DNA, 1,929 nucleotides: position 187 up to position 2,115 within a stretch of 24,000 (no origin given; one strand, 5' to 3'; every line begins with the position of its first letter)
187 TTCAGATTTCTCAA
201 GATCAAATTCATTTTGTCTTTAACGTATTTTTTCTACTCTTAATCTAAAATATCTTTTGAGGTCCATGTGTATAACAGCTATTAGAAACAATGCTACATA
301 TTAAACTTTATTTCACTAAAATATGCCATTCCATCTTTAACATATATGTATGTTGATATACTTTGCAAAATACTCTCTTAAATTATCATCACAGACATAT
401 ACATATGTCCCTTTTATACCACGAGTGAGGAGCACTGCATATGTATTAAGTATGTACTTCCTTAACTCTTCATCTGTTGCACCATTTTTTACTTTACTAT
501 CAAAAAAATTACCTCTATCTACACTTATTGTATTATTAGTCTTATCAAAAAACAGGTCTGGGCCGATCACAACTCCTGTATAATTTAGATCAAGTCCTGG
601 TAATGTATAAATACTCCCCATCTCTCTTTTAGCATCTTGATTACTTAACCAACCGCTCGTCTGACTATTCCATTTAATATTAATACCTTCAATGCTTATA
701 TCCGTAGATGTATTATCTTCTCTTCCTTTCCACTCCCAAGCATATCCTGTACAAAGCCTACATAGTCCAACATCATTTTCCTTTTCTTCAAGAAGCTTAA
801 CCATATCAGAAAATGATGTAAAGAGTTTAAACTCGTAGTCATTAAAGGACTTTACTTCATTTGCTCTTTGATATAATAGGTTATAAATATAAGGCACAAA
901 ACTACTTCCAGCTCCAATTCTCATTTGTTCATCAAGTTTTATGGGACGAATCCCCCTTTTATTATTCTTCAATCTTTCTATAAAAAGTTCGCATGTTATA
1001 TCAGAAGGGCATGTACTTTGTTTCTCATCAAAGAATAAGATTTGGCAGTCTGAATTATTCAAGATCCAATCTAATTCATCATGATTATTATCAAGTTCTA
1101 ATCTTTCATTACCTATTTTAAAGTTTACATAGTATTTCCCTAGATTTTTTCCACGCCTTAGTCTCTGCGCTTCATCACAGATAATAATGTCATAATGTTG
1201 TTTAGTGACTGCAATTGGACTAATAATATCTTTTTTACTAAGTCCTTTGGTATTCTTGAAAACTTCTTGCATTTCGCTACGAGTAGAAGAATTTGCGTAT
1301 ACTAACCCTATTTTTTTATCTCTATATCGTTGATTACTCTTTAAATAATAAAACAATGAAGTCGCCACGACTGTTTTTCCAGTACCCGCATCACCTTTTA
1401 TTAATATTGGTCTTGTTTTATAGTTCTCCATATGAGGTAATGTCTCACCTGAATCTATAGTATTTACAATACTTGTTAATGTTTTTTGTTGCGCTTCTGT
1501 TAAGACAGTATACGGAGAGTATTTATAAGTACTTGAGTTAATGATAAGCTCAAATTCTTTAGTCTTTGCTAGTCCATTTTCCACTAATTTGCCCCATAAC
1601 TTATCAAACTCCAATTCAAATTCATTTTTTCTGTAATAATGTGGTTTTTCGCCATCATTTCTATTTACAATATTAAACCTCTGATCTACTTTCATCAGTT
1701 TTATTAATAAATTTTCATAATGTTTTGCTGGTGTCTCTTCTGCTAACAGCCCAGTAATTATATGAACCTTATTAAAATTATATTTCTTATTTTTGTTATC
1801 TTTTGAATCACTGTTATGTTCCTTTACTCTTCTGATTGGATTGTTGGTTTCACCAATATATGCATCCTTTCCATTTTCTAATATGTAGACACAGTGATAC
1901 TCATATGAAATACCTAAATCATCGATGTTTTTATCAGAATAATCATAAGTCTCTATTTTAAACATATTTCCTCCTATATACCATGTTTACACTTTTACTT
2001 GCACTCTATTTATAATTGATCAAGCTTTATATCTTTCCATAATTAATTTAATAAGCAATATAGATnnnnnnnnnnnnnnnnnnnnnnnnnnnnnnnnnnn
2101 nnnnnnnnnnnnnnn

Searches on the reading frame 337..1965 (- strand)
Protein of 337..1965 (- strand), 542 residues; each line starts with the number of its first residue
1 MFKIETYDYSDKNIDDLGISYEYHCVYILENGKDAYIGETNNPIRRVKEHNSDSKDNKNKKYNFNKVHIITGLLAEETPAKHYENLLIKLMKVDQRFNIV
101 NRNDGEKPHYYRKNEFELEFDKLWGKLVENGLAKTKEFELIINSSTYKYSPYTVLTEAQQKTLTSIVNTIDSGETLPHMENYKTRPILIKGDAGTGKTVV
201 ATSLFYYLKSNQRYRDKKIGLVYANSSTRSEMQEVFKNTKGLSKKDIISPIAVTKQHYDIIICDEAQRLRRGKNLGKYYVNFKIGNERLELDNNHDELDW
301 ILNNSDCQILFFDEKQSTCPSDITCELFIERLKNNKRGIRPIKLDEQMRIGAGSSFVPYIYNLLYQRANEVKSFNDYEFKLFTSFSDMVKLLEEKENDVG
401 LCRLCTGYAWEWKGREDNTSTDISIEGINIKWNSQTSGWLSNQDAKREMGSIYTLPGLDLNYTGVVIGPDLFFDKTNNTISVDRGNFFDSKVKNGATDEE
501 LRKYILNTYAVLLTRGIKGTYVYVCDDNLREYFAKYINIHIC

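Call 5: search_protein_families(library=pfam, proteins=[window:337-1965:-], max_evalue=0.1)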
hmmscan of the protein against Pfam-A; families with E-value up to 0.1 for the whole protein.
window:337-1965:- (542 aa): 15 families
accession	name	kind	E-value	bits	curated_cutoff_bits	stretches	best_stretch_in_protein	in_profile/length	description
PF09848.15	SLFN-g3_helicase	-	1.5e-63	215.7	24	1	187-526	4-354/354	Schlafen group 3, DNA/RNA helicase domain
PF01541.30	GIY-YIG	-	1.8e-08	35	22.6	1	23-92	1-73/78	GIY-YIG catalytic domain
PF04851.21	ResIII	-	4.1e-06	27.2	22.5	1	155-243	4-80/164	Type III restriction enzyme, res subunit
PF13401.12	AAA_22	-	1.9e-05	25.4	27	1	185-273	6-99/130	AAA domain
PF20720.3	nSTAND3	-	0.0014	18.8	27.2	1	184-212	17-45/155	Novel STAND NTPase 3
PF12775.13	AAA_7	-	0.0018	18.3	25.8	1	163-250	10-96/181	P-loop containing dynein motor region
PF13245.12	AAA_19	-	0.0025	18.4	25.1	1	182-268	9-101/134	AAA domain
PF24883.2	NPHP3_N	-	0.0038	17.9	24.8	1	184-227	22-61/164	Nephrocystin 3, N-terminal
PF00580.27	UvrD-helicase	-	0.0067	16.6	23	1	183-242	12-68/271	UvrD/REP helicase N-terminal domain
PF13191.12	AAA_16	-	0.0092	16.9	32.6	1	184-211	24-51/167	AAA ATPase domain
PF05729.18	NACHT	-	0.0098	16.2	26.7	1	185-224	1-39/167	NACHT domain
PF13173.12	AAA_14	-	0.011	16.2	27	1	184-281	2-86/129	AAA domain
PF00158.32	Sigma54_activat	-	0.013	15.6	20.2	1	184-211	22-49/168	Sigma-54 interaction domain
PF00004.35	AAA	-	0.015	16.1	21.2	1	187-271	1-71/131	ATPase family associated with various cellular activities (AAA)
PF25199.1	nSTAND_NTPase5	-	0.078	13.2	34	0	181-237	38-92/145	Novel STAND NTPase 5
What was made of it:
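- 337..1965 (-): GIY-YIG plus Schlafen-group-3 helicase protein (downstream context). SLFN-g3_helicase 1.5e-63, GIY-YIG 1.8e-8 (call 5).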

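Call 6: search_protein_families(library=padloc, proteins=[window:337-1965:-], max_evalue=0.1)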
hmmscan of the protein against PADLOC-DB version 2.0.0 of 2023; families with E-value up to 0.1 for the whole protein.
window:337-1965:- (542 aa): 10 families
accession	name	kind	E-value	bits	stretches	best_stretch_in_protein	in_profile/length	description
PDLC02350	AbiO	-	5.2e-12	43.3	1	135-398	149-372/468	AbiO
PDLC04925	PDC-S14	-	7.8e-09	32.9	1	25-119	64-159/301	-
PDLC05014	PDC-S41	-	4.1e-07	26.7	1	449-525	553-624/657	-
PDLC04923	PDC-S14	-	7.4e-05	20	1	31-108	85-157/320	-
PDLC02196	IetA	-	0.00086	16.8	1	144-203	82-141/374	-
PDLC04922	PDC-S14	-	0.0014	15.9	1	21-109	47-130/305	-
PDLC01993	RtcR--CARF_AAA_HTH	-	0.0036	13.8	1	182-241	202-261/523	-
PDLC04140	mad8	-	0.0065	14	1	183-271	26-86/314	mads_8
PDLC02195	IetA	-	0.021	12.2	1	148-204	101-157/395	-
PDLC00914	TRIP13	-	0.039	11.4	1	185-229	72-113/302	TRIP13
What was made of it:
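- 337..1965 (-): PADLOC AbiO and PDC-S14 are partial hits (call 6).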

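Call 7: search_protein_families(library=ncbifam, proteins=[window:337-1965:-], max_evalue=1)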
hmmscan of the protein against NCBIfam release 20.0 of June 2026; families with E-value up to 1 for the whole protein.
window:337-1965:- (542 aa): 15 families
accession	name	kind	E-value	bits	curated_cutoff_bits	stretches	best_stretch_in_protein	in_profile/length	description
TIGR02928.1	TIGR02928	subfamily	1.2e-05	24.3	181.3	1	178-236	34-92/366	orc1/cdc6 family replication initiation protein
NF008165.0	PRK10917.1-3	equivalog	0.0011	17.5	711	1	150-211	261-312/692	ATP-dependent DNA helicase RecG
NF001679.0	PRK00440.1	equivalog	0.0032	16.6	303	1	162-269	16-115/322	replication factor C small subunit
TIGR01074.1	rep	equivalog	0.0034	15.7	951.45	1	181-239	11-69/668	DNA helicase Rep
NF008168.0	PRK10917.2-2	equivalog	0.0045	15.3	718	1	154-206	365-408/795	ATP-dependent DNA helicase RecG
NF038308.1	RNA_repair_RtcR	equivalog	0.01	14.7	650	1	183-212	203-232/530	RNA repair transcriptional activator RtcR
NF006799.0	PRK09302.1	equivalog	0.022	13.3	408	1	183-204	30-293/515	circadian clock protein KaiC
NF008172.0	PRK10919.1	equivalog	0.024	12.8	1168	1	181-242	12-73/673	DNA helicase Rep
NF008170.0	PRK10917.2-4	equivalog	0.032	12.1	975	1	151-205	398-443/826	ATP-dependent DNA helicase RecG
NF041790.1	anti-phage_ZorD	equivalog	0.052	11.4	1500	0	252-270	720-738/1035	type I Zorya anti-phage system protein ZorD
TIGR00643.1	recG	equivalog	0.071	11.8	659.4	1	151-202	233-274/629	ATP-dependent DNA helicase RecG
NF042959.1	IteA_antiphage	equivalog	0.082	12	510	1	153-204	94-145/367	anti-phage ATPase IteA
NF041465.1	HelD_MYCSM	equivalog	0.13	10.3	1051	1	164-222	170-227/719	RNA polymerase recycling motor HelD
NF041258.1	motor_HelR_2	exception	0.16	10.1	1100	1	183-222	183-222/713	RNA polymerase recycling motor ATPase HelR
NF007768.0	PRK10454.1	equivalog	0.17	12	148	1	139-204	23-87/116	PTS N,N'-diacetylchitobiose transporter subunit IIA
